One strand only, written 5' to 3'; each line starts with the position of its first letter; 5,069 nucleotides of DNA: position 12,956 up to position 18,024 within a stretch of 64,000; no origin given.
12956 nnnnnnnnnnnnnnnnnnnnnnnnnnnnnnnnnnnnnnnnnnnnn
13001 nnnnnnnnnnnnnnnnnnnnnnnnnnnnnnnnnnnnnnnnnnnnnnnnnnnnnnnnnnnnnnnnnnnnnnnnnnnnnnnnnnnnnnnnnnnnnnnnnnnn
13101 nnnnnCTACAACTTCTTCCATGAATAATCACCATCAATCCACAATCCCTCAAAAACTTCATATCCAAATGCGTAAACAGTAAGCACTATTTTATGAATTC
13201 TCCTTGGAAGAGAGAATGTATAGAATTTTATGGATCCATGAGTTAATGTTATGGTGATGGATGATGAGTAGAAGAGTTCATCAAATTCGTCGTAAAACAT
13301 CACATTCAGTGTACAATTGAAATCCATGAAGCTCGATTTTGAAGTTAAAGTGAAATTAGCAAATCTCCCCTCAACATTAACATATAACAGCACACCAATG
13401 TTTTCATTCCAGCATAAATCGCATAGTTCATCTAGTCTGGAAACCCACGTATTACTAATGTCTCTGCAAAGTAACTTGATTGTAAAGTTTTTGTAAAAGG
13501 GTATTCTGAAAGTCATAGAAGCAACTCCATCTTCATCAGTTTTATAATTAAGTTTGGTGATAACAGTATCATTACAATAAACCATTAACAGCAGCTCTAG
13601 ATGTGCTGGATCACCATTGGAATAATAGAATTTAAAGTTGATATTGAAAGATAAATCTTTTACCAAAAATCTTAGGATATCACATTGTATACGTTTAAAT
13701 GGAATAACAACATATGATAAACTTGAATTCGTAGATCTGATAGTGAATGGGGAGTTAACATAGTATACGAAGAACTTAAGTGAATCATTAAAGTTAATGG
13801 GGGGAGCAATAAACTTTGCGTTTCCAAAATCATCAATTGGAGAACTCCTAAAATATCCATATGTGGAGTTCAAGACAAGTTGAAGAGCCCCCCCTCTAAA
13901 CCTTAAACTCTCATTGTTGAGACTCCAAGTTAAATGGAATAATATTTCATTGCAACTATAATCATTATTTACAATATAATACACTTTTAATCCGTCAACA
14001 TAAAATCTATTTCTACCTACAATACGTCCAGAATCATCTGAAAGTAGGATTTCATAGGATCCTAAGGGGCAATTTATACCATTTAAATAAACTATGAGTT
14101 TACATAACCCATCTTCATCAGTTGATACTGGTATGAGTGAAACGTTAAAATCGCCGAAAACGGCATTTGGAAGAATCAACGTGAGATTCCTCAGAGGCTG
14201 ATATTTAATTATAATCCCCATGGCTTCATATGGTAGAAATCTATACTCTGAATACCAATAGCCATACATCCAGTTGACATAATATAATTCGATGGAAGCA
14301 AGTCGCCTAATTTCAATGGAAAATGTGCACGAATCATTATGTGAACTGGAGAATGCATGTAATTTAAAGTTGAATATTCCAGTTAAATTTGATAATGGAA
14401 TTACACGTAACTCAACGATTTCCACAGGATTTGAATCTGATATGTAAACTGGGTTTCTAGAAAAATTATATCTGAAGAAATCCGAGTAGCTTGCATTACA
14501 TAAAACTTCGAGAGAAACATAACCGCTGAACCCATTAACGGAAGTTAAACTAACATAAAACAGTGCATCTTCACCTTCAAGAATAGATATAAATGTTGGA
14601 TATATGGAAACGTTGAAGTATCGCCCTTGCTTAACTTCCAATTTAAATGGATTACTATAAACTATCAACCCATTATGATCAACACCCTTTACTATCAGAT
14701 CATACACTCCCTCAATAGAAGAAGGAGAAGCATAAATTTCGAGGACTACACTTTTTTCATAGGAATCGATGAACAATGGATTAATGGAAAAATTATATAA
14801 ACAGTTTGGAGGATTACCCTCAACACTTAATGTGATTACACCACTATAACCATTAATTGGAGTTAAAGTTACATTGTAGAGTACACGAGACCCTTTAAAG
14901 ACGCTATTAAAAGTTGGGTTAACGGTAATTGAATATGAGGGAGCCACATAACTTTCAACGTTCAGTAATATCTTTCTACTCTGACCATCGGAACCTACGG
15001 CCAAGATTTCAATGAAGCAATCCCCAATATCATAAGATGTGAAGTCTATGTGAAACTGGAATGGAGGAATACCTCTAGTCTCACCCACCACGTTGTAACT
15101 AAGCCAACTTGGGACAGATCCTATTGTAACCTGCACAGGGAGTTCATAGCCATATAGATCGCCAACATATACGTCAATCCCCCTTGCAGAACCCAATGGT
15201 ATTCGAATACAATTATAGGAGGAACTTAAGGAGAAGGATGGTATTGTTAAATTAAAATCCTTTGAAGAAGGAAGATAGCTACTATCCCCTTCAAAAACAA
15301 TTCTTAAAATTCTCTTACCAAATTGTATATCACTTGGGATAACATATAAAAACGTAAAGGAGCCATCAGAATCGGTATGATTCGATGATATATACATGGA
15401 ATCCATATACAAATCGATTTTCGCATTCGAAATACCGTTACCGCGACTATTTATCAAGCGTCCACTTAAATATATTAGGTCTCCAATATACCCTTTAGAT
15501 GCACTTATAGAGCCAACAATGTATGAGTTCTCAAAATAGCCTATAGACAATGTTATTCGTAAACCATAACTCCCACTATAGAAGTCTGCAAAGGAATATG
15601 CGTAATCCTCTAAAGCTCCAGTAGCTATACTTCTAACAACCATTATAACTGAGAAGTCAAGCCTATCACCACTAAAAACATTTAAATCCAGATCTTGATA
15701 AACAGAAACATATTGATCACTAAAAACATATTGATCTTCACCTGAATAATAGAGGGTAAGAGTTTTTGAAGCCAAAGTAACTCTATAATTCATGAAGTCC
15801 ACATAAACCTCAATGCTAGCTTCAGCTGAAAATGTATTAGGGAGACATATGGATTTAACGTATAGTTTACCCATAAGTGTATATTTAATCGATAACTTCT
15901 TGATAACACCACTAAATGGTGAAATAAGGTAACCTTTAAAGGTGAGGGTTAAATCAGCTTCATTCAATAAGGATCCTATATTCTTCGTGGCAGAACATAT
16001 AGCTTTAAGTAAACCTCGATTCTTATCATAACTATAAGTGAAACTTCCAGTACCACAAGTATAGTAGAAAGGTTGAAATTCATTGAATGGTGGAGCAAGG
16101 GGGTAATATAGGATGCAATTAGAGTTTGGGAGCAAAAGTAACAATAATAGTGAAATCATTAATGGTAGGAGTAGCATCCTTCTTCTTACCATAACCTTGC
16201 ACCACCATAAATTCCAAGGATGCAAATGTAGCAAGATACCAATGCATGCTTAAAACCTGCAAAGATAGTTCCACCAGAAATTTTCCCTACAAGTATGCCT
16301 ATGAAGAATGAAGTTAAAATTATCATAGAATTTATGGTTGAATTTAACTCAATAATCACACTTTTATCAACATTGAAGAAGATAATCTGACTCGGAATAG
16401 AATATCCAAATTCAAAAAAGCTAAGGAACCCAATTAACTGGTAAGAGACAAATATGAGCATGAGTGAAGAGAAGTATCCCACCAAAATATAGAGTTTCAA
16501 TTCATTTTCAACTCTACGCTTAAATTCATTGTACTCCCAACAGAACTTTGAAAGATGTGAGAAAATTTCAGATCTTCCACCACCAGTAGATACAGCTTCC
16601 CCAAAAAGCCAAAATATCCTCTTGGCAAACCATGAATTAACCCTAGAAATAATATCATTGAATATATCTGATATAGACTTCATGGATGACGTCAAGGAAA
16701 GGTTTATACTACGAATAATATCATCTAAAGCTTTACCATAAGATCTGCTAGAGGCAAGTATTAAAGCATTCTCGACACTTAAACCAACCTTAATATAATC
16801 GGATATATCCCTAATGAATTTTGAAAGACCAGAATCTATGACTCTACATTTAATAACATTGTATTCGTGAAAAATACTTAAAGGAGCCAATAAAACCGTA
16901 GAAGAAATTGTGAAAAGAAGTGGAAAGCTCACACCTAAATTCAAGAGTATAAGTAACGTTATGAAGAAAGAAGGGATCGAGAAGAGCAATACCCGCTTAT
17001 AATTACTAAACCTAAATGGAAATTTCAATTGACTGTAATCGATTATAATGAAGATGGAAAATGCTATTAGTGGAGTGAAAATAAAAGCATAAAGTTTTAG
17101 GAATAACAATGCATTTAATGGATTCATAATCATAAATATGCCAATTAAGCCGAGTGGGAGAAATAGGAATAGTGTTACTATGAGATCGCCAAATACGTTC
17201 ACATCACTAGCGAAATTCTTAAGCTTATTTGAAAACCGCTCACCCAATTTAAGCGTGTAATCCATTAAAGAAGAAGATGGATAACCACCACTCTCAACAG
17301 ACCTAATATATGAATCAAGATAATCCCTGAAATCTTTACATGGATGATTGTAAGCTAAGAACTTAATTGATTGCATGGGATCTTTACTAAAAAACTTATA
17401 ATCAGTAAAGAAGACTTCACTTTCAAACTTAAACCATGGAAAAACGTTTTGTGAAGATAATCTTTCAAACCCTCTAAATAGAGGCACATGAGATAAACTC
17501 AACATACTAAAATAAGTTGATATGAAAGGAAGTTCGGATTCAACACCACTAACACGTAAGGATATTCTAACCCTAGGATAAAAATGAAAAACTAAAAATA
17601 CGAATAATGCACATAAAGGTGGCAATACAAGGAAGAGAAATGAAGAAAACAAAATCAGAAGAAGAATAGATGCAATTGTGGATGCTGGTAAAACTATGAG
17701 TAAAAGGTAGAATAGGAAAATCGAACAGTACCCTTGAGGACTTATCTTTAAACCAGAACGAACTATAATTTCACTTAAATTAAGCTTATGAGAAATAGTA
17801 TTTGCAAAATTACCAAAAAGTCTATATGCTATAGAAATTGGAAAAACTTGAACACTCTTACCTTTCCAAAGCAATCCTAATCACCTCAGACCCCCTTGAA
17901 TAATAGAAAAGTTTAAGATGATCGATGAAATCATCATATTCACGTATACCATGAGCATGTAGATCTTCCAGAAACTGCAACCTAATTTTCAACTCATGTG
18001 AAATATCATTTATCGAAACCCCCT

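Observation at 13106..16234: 1042-aa secreted protein with prealbumin-like and Ig-like repeats embedded in the filament operon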

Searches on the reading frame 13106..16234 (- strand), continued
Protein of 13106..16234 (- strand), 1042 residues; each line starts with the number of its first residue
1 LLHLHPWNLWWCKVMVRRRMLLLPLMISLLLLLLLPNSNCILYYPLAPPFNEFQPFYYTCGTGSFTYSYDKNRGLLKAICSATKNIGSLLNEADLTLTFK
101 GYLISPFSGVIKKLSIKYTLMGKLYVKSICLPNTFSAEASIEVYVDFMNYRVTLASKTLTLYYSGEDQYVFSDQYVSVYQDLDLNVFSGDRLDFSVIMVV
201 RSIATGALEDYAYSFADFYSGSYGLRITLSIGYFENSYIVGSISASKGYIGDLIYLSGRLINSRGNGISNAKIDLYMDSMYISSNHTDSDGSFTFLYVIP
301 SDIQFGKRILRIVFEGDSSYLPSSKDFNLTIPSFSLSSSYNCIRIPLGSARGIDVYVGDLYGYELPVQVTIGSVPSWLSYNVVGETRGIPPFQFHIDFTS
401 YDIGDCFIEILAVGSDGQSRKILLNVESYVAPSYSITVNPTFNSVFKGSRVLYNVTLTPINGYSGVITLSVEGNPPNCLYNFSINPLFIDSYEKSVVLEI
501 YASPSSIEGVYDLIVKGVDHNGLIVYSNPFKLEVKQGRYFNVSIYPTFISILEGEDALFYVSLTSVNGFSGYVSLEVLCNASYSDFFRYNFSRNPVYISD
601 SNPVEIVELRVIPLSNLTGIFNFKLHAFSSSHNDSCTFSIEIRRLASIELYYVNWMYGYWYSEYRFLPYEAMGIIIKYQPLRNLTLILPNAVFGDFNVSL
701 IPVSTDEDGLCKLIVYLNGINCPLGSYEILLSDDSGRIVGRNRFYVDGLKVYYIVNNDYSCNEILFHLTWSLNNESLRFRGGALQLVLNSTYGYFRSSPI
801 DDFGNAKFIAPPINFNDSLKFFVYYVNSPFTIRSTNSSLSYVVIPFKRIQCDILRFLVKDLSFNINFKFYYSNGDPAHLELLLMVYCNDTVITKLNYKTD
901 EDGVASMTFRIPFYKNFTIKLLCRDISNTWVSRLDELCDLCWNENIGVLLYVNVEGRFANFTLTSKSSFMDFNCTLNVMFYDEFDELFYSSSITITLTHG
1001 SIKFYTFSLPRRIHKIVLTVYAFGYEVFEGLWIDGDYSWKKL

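Call 78: find_encoding_contigs(protein=P0002, flank=10000, max_places=1)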
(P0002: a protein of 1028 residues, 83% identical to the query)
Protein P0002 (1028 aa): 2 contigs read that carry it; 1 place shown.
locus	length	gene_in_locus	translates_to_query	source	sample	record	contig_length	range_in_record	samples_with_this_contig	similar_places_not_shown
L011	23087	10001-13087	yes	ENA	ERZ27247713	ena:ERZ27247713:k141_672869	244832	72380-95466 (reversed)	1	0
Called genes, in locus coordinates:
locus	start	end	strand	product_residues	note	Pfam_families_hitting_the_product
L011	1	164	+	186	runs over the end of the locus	PF10469:AKAP7_NLS, PF02834:LigT_PEase, PF13563:2_5_RNA_ligase2, PF02834:LigT_PEase (weak)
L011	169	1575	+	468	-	PF01909:NTP_transf_2, PF09249:tRNA_NucTransf2, PF21133:CAA_C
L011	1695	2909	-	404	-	PF02749:QRPTase_N, PF01729:QRPTase_C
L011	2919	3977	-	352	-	PF00850:Hist_deacetyl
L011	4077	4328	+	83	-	-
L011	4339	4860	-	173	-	-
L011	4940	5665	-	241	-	-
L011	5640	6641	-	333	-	-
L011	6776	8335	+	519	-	PF00437:T2SSE, PF27713:UCP018868 (faint)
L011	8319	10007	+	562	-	PF00482:T2SSF (weak)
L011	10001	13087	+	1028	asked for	-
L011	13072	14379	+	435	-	-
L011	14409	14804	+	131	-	-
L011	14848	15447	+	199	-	-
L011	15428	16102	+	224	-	-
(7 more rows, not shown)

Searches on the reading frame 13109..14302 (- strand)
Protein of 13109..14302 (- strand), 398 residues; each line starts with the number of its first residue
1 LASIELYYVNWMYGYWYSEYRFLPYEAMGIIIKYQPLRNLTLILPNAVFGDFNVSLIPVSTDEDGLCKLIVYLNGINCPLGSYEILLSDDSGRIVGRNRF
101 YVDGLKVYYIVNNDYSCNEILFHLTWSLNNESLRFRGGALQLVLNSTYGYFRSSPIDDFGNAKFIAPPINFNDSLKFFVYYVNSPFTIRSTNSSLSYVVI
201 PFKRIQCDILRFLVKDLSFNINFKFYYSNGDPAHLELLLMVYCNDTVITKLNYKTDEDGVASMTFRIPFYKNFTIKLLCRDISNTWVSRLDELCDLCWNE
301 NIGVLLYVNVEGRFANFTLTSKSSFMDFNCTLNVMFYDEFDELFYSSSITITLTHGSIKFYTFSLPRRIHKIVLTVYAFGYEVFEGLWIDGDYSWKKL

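Call 61: find_homologous_proteins(query=A3, max_evalue=0.01)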
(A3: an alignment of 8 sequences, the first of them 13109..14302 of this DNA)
Query A3 (8 sequences): 5120 candidates shared short words with the query, none scored E <= 0.01.

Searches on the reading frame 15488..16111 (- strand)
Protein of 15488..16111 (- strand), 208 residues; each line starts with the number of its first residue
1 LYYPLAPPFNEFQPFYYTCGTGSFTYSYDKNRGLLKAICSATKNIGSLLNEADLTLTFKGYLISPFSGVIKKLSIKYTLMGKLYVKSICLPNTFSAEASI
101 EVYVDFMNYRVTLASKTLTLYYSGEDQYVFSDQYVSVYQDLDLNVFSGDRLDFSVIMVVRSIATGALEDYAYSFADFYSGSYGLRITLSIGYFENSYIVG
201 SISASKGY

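Call 42: predict_structure(alignment_id=A2)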
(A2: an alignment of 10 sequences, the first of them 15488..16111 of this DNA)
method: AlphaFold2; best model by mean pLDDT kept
length: 208 residues; sequences in the alignment: 10
mean_pLDDT: 90.1   pTM: 0.83
mean pLDDT of the five models: 90.1, 89.2, 88.2, 86.2, 76.1
residues with pLDDT >= 90: 149; 70-90: 45; 50-70: 13; < 50: 1
segments of 3 or more residues with pLDDT < 50: none
pLDDT, mean of each block of 10 residues (from residue 1): 78 86 92 93 91 94 92 96 93 86 94 96 93 94 93 95 91 93 93 82 63
secondary structure, 60 per line:
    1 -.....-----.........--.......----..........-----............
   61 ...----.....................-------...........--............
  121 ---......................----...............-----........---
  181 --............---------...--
elements in order: E2-6 E12-20 E23-29 E34-43 E49-63 E68-88 E96-106 E109-120 E124-145 E150-164 E170-177 E183-194

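Call 43: search_protein_representatives(alignment_id=A2)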
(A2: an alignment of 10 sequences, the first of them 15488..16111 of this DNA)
Query: 10 sequences, 208 profile positions. Proteins with E-value up to 0.001 (for the whole library): 8; up to 1e-10: 6; up to 1e-30: 6. The best 8 are listed.
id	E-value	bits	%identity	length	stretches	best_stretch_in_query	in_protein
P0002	8.0e-101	352.2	-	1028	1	1-208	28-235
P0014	9.6e-70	250.6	-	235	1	2-199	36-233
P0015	2.8e-63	229.5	-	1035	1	3-208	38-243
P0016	8.1e-55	201.9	-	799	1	2-208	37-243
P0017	1.4e-49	184.8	-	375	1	3-208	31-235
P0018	2.9e-47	177.2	-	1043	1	3-208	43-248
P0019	4.3e-05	39.4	-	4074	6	85-155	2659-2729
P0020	9.2e-04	35.1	-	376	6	109-151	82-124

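Call 47: find_encoding_contigs(protein=P0018, flank=10000, max_places=2)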
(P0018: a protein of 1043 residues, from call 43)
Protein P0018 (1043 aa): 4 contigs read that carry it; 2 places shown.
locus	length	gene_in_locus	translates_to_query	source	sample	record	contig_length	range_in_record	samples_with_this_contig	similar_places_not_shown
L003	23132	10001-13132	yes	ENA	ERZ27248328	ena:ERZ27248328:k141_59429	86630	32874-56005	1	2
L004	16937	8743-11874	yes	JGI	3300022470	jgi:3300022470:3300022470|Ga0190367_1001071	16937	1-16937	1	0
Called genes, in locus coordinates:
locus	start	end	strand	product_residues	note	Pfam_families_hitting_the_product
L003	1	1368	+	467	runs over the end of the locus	PF01909:NTP_transf_2 (weak), PF09249:tRNA_NucTransf2, PF21133:CAA_C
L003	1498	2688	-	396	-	PF02749:QRPTase_N, PF01729:QRPTase_C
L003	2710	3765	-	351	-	PF00850:Hist_deacetyl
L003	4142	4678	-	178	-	-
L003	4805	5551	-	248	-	-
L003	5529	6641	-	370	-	-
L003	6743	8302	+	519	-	PF00437:T2SSE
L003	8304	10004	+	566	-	PF00482:T2SSF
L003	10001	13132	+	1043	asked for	-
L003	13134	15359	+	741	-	-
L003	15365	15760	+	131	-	-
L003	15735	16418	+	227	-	-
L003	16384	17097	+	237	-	-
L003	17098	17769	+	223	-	-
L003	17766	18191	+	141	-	-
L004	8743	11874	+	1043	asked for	-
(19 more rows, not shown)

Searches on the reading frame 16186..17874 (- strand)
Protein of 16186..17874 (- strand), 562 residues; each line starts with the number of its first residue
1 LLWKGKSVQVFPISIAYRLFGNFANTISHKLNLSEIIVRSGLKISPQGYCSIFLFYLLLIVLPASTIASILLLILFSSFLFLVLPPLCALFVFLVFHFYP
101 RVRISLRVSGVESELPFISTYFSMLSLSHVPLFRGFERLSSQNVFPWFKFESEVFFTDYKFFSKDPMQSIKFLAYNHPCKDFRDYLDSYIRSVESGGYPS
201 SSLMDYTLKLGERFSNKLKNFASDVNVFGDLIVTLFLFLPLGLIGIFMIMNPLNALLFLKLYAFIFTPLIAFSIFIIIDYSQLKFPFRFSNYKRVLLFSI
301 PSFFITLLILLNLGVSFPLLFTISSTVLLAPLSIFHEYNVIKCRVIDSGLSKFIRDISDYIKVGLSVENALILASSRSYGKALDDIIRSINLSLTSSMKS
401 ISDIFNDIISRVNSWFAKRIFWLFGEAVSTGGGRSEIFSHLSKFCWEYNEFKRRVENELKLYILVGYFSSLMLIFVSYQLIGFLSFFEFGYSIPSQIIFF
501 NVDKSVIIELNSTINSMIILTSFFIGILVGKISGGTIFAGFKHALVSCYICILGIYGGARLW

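Call 4: search_protein_families(library=pfam, proteins=[window:16186-17874:-], max_evalue=0.1)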
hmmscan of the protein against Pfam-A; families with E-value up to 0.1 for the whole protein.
window:16186-17874:- (562 aa): 1 family
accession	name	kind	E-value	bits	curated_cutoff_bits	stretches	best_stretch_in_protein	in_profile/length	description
PF00482.28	T2SSF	-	1.5e-12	48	25.2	2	120-245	3-123/125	Type II secretion system (T2SS), protein F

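Call 6: search_protein_families(library=ncbifam, proteins=[window:16186-17874:-], max_evalue=0.1)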
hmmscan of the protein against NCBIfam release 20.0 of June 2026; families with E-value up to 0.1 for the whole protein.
window:16186-17874:- (562 aa): 3 families
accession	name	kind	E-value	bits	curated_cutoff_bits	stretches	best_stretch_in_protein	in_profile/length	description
NF046075.1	UpsF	equivalog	1.3e-43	149.5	400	1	55-540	30-472/484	membrane pilin protein UpsF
NF053673.1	bindosome_BasF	exception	1.3e-18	66.9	1300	1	49-538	145-624/656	bindosome assembly system membrane anchoring protein BasF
NF004704.2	PRK06041.1-2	equivalog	2.8e-09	36.2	550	1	56-558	13-546/555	archaellar assembly protein ArlJ/FlaJ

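Call 74: find_homologous_proteins(query=window:16186-17874:-, max_evalue=0.00001)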
Query window:16186-17874:- (562 aa): 6 proteins with E <= 0.00001 among 8000 candidates.
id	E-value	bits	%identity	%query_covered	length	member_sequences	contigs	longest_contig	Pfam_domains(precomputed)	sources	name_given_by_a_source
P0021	0.0e+0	1206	100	100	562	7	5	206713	PF00482.29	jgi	-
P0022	0.0e+0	1023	83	100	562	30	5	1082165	PF00482.29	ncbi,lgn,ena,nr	ncbi:MAG: type II secretion system F family protein [archaeon YNP-WB-062]|nr:type II secretion syste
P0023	3.4e-214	731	62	99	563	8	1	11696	PF00482.29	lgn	-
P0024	1.4e-209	716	59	100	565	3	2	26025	PF00482.29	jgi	-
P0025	9.5e-190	650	55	98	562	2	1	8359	PF00482.29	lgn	-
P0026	4.9e-164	565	55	83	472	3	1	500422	PF00482.29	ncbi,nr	ncbi:MAG: type II secretion system F family protein [Candidatus Methanomethylicia archaeon]|nr:type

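Call 82: find_related_loci(query=A4, collection=metagenome_contigs, flank=8000)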
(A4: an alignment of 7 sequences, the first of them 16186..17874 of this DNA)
Query A4 (562 aa) in metagenome_contigs; peptide patterns used: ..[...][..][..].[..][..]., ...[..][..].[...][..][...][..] (x = any residue, [..] = any of these).
141 stretches matched a pattern; 9 encode a relative of the query (tblastn E <= 1e-3); 8 distinct loci.
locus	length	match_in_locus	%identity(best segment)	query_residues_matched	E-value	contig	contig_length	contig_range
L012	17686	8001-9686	95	1-562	0e+0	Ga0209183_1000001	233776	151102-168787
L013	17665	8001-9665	83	8-562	0e+0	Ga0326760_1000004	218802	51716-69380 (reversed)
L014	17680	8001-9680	83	3-562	0e+0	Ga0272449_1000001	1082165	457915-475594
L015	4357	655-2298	45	13-557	2e-136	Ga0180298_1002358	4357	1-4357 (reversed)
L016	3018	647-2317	39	12-562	1e-126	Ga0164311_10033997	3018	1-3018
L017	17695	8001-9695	38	4-562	4e-118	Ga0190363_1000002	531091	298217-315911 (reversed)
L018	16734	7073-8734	33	12-557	1e-86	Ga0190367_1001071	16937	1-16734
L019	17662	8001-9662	61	12-562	0e+0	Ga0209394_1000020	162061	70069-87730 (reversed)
